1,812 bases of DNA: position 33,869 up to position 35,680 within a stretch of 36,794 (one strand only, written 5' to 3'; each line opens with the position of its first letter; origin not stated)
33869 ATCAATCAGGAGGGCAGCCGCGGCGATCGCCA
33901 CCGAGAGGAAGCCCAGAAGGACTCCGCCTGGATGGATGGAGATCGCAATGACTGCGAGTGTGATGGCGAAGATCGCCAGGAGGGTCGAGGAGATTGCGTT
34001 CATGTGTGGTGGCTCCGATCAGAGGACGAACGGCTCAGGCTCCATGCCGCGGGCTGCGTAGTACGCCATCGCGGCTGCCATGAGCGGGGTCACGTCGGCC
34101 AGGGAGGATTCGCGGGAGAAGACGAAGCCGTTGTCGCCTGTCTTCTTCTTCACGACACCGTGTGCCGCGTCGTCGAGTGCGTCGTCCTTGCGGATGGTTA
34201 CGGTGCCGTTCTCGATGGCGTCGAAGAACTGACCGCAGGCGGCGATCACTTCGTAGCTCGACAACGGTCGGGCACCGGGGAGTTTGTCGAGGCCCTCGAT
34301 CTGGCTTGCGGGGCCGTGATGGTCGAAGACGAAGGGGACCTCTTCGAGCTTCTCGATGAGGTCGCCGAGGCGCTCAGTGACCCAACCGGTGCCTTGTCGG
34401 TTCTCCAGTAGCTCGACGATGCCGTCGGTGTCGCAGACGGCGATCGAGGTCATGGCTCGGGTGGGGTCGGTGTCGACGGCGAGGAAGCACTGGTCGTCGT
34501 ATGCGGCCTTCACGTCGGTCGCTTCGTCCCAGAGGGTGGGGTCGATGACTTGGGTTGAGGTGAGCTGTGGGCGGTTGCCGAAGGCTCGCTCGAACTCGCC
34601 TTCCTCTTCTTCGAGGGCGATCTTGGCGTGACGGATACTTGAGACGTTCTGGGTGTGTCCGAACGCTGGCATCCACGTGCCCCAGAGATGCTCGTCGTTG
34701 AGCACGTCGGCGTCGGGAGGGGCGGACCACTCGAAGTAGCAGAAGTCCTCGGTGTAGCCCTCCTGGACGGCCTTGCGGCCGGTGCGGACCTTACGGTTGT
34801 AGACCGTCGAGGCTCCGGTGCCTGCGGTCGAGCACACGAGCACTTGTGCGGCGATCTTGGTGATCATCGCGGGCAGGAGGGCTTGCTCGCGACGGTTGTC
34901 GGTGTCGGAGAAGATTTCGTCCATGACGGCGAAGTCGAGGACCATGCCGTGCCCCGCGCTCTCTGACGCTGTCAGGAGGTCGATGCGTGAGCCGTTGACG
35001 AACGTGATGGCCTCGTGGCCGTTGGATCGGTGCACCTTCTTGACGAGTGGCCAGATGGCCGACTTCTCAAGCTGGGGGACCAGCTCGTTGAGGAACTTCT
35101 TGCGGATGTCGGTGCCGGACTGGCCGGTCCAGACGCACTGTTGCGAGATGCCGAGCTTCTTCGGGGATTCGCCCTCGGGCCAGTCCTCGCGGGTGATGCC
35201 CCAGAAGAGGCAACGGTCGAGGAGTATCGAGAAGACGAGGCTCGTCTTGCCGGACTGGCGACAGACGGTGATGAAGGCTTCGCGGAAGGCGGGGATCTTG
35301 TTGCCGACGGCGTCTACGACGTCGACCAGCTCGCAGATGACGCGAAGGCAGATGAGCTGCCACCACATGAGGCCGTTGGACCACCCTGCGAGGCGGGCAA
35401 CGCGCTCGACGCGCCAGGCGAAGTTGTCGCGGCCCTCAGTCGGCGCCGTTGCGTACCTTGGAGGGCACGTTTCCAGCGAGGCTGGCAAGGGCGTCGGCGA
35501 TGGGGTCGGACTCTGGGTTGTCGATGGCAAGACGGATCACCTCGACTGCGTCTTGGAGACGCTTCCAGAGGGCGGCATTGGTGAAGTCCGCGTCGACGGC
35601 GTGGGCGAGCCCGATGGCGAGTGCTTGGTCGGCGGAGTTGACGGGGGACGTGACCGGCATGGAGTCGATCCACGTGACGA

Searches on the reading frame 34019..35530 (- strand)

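Call 74: search_protein_families(library=phrogs, proteins=[window:34019-35530:-], max_evalue=0.001)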
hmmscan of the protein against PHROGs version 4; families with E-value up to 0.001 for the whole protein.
window:34019-35530:- (503 aa): 3 families
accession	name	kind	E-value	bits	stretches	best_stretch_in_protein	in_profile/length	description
phrog_9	-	head and packaging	2.5e-47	163.2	1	54-497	100-667/812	terminase large subunit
phrog_2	-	head and packaging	4.6e-14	53.1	1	55-463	267-596/807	terminase large subunit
phrog_6910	-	unknown function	2.1e-05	25.3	1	154-223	46-111/125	-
